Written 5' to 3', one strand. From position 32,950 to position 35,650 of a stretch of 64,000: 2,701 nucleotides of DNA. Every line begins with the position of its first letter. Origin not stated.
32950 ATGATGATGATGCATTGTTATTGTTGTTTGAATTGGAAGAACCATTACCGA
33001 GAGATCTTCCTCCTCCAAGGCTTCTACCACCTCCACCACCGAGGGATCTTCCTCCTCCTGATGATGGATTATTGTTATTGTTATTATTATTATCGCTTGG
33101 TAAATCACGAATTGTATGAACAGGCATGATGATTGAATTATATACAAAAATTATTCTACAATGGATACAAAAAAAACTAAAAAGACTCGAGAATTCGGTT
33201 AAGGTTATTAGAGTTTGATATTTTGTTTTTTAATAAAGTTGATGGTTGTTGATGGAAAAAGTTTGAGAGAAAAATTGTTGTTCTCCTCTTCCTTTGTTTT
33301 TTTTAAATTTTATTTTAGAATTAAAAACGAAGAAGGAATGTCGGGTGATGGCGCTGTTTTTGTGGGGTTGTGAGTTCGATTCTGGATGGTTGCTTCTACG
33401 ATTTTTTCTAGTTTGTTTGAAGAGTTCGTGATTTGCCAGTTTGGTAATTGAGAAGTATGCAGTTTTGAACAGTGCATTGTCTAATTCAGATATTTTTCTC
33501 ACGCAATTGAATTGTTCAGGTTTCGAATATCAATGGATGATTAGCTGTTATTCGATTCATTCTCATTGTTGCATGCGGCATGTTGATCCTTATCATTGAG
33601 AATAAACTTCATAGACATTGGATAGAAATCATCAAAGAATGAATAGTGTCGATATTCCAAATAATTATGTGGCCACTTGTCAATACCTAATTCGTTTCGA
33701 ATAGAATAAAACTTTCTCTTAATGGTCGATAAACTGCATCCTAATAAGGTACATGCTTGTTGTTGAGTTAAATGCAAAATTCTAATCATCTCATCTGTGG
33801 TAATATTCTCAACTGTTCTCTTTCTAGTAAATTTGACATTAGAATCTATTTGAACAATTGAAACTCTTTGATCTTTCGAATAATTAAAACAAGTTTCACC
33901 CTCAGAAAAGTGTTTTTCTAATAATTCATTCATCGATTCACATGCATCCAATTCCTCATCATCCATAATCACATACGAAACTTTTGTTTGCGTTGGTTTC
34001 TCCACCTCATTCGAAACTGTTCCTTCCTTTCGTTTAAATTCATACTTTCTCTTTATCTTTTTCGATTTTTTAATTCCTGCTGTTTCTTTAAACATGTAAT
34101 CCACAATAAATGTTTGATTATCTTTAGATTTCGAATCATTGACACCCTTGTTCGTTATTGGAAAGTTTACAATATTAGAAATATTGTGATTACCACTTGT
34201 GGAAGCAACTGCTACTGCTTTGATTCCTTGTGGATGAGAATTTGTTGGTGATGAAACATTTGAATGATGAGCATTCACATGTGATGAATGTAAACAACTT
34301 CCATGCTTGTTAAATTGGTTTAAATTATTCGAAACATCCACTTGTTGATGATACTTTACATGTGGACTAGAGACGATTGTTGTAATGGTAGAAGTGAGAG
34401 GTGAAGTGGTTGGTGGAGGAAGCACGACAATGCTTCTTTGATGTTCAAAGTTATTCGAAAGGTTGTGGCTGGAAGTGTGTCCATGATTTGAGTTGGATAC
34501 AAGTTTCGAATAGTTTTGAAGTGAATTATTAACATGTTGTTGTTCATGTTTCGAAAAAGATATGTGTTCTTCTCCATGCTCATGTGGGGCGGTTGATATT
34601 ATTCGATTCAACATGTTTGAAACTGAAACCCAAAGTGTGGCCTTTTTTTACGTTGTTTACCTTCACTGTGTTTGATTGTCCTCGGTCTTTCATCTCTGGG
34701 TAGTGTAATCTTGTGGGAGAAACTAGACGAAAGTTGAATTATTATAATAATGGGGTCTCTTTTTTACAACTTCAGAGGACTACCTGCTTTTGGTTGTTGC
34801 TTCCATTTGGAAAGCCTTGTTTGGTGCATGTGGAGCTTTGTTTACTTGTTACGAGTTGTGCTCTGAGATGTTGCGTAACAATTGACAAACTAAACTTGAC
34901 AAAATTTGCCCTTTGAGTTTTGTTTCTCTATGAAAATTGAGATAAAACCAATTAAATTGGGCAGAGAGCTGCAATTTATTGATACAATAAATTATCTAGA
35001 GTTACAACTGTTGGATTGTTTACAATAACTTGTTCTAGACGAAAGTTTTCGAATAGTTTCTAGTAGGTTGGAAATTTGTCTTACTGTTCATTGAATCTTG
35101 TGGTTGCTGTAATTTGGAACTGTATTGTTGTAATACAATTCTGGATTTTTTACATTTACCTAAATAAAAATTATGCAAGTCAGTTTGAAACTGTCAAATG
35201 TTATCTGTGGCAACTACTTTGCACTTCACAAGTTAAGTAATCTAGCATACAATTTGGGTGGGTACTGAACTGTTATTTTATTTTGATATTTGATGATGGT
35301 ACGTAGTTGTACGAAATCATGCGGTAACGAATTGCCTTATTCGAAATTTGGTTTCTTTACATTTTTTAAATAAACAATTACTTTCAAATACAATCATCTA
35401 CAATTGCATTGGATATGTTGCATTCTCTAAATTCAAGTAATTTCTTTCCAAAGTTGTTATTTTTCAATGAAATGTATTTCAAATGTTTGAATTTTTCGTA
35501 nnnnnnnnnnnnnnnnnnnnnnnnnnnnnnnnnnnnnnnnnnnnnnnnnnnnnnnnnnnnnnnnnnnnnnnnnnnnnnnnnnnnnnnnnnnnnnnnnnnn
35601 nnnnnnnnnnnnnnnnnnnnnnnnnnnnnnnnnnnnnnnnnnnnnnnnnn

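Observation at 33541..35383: RWP-RK transcription factor with an unusually long, GC-richer upstream region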

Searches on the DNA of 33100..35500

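Call 5: search_rna_families(source=window, start=33100, end=35500, threshold=evalue, max_evalue=1, show_alignments=3)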
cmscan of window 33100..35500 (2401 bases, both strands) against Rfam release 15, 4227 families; matches with E-value up to 1: 2.
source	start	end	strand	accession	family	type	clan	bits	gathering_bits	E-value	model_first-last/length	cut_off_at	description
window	33557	33642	-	RF00133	SNORD33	Gene; snRNA; snoRNA; CD-box;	CL00054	26.2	44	0.095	1-85/85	no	Small nucleolar RNA Z195/SNORD33/SNORD32 family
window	35197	35320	+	RF03319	mir-989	Gene; miRNA;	-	19.1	59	0.8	1-109/109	no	mir-989 microRNA precursor family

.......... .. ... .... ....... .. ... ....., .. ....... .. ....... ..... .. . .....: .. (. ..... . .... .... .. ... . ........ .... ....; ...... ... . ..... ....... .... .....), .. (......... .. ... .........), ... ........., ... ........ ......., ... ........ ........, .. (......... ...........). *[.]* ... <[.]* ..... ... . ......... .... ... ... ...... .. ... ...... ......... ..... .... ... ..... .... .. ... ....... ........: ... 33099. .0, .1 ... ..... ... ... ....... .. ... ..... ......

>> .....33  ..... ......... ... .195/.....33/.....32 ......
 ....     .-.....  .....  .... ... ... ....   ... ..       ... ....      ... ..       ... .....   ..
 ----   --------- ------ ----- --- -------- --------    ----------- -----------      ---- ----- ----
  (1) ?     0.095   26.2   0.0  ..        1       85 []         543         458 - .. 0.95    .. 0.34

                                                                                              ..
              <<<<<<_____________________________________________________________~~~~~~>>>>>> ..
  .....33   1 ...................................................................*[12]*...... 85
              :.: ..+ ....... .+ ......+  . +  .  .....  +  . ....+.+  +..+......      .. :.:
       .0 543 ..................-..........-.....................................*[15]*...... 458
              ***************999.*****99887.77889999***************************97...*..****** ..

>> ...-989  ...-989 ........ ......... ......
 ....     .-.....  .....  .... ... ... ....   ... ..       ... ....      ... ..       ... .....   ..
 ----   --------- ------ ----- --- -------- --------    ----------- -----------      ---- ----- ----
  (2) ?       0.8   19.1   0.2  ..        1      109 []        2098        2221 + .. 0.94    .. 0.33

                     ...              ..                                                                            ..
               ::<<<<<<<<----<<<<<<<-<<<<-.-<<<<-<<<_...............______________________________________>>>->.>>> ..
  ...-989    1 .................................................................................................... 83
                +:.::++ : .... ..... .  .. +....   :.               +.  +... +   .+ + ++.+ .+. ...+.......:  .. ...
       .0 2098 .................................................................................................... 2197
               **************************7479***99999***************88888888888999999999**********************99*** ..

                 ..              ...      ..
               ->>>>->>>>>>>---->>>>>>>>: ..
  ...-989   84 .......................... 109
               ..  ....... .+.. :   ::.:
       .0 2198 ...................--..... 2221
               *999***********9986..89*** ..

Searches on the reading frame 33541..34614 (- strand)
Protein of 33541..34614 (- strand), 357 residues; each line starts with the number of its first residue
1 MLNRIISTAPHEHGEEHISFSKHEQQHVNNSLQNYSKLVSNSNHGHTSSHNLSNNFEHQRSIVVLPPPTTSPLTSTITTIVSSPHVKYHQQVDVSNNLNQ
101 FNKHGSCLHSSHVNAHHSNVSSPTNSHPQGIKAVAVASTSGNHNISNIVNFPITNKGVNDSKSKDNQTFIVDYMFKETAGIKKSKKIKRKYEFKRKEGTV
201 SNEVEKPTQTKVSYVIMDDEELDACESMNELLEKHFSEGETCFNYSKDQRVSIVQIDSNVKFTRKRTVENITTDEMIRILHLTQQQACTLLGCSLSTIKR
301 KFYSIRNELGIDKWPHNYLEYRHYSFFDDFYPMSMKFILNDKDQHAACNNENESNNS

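Call 4: search_protein_families(library=pfam, proteins=[window:33541-34614:-], max_evalue=0.01)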
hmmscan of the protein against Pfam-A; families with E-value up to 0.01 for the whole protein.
window:33541-34614:- (357 aa): 1 family
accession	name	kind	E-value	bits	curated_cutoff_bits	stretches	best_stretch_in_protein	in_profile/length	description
PF02042.20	RWP-RK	-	1.2e-06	28.8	29.3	1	270-317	1-44/49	RWP-RK domain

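Call 8: find_encoding_contigs(protein=window:33541-34614:-, flank=10000, max_places=6)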
Protein window:33541-34614:- (357 aa): no gene with exactly this product is on record in the collection.

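Call 9: find_homologous_proteins(query=window:33541-34614:-, max_evalue=0.001)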
Query window:33541-34614:- (357 aa): 3 proteins with E <= 0.001 among 610 candidates.
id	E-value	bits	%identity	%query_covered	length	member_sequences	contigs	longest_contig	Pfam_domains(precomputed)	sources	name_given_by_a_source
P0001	7.9e-235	796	100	100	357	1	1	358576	PF02042.22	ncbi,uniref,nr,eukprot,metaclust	ncbi:predicted protein [Naegleria gruberi]|uniref:Predicted protein n=1 Tax=Naegleria gruberi TaxID=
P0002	5.9e-49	185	51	52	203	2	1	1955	PF02042.22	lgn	-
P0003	1.8e-26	111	41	45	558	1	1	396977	-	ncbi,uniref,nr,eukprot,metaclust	ncbi:Hypothetical protein NAEGRDRAFT_80184 [Naegleria gruberi]|uniref:RWP-RK domain-containing prote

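Call 11: find_encoding_contigs(protein=P0002, flank=10000)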
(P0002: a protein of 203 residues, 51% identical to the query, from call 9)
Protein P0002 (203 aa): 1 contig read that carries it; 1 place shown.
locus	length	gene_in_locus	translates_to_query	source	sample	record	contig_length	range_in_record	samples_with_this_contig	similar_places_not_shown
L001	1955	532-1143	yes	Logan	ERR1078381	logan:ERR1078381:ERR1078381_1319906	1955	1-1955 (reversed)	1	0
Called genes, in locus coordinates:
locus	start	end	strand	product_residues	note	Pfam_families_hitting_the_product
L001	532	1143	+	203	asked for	PF02042:RWP-RK (weak)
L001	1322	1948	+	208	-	PF14933:CEP19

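Call 12: find_encoding_contigs(protein=P0003, flank=5000)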
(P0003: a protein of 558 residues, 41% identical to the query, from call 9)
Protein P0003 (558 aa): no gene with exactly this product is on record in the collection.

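Call 33: search_protein_families(library=pfam, alignment_id=A3, max_evalue=0.01)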
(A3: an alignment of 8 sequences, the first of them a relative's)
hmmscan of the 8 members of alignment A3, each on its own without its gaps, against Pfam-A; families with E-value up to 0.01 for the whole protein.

A. member 1, P0001 (357 aa): 1 family
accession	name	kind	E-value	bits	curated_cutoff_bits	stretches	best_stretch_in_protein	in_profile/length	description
PF02042.20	RWP-RK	-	1.2e-06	28.8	29.3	1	270-317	1-44/49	RWP-RK domain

B. families by the number of members that match (of 8 scanned): 5 families
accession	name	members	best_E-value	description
PF02042.20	RWP-RK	8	4e-11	RWP-RK domain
PF20432.4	Xre-like-HTH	2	0.0015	Antitoxin Xre-like helix-turn-helix domain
PF13542.12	HTH_Tnp_ISL3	1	0.0034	Helix-turn-helix domain of transposase family ISL3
PF08281.18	Sigma70_r4_2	1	0.0054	Sigma-70, region 4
PF14394.12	DUF4423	1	0.0081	Domain of unknown function (DUF4423)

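Call 56: predict_structure(alignment_id=A4)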
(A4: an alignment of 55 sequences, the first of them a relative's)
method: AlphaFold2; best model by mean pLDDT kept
length: 357 residues; sequences in the alignment: 55
mean_pLDDT: 58.4   pTM: 0.39
mean pLDDT of the five models: 58.4, 56.1, 54.2, 51.9, 50.8
residues with pLDDT >= 90: 62; 70-90: 17; 50-70: 105; < 50: 173
segments of 3 or more residues with pLDDT < 50: 20-27, 29-39, 41-62, 70-83, 89-91, 95-107, 109-112, 130-133, 137-142, 144-160, 164-179, 201-204, 209-216, 237-253
pLDDT, mean of each block of 10 residues (from residue 1): 54 53 45 46 44 45 51 44 50 46 44 49 50 48 42 41 44 43 56 56 46 45 55 50 36 54 84 95 96 97 97 94 91 86 63 62
secondary structure, 60 per line:
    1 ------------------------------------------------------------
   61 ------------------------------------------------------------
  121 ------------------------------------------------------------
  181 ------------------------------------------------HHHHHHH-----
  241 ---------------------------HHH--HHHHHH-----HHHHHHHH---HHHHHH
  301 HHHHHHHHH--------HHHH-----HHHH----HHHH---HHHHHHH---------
elements in order: H229-235 H273-278 H284-291 H295-309 H318-321 H327-330 H335-338 H342-348

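Call 58: fold_search(model_id=the predicted structure, library=pdb)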
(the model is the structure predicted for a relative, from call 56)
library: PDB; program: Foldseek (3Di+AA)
matches with E <= 10: 626; with E <= 0.001: 0
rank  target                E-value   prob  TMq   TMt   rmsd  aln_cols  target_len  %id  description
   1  6kju_B                1.9e-01  0.89  0.15  0.22   6.6        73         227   16  Huge conformation shift of Vibrio cholerae VqmA dimer in the absence of target DNA provides insight into DNA-binding m (released 2019-11-13)
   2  6ugl_A                1.9e-01  0.82  0.14  0.22   6.8        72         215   15  Vibrio cholerae quorum-sensing receptor VqmA bound to its autoinducer ligand DPO (released 2020-01-29)
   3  4wt0_A                2.1e-01  0.90  0.13  0.57   6.5        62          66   18  Crystal structure of the DNA binding domains of LiaRD191N from E. faecalis (released 2015-05-06)
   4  7dwm_B                2.6e-01  0.84  0.15  0.23   5.7        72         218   21  Crystal structure of the phage VqmA-DPO complex (released 2021-05-05)
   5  8wpa_C                2.6e-01  0.69  0.16  0.49   6.3        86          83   16  Crystal Structure of the Acinetobacter baumannii LysR family regulator AceR DNA-binding domain (H32) (released 2025-04-16)
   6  6ugl_B                3.4e-01  0.90  0.11  0.18   4.8        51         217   20  Vibrio cholerae quorum-sensing receptor VqmA bound to its autoinducer ligand DPO (released 2020-01-29)
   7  1fse_D                3.4e-01  0.66  0.12  0.50   6.0        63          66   14  CRYSTAL STRUCTURE OF THE BACILLUS SUBTILIS REGULATORY PROTEIN GERE (released 2001-03-21)
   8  1fse_A                3.6e-01  0.75  0.12  0.50   3.6        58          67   16  CRYSTAL STRUCTURE OF THE BACILLUS SUBTILIS REGULATORY PROTEIN GERE (released 2001-03-21)
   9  4iht_C                3.6e-01  0.47  0.15  0.46   5.6        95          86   15  Crystal Structure of BenM_DBD/benA site 1 DNA Complex (released 2013-07-10)
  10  4yn8                  3.8e-01  0.82  0.13  0.21   3.4        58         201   26  Crystal Structure of Response Regulator ChrA in Heme-Sensing Two Component System (released 2015-08-19)
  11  3qp6                  3.8e-01  0.75  0.13  0.17   8.2        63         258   16  Crystal structure of CviR (Chromobacterium violaceum 12472) bound to C6-HSL (released 2011-03-30)
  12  4wul_A                4.0e-01  0.87  0.13  0.59   4.4        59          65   19  Crystal structure of E. faecalis DNA binding domain LiaRD191N complexed with 26bp DNA (released 2015-05-06)
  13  5hev_A                4.0e-01  0.66  0.13  0.21  11.4        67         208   15  Crystal Structure of the beryllofluoride-activated LiaR from Enterococcus faecium (released 2016-11-16)
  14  4ihs_C                4.0e-01  0.44  0.15  0.42   6.6       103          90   14  Crystal Structure of BenM_DBD/catB site 1 DNA Complex (released 2013-07-10)
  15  6ide_A                4.3e-01  0.85  0.11  0.17   7.1        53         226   21  Crystal structure of the Vibrio cholera VqmA-Ligand-DNA complex provides molecular mechanisms for drug design (released 2019-01-16)
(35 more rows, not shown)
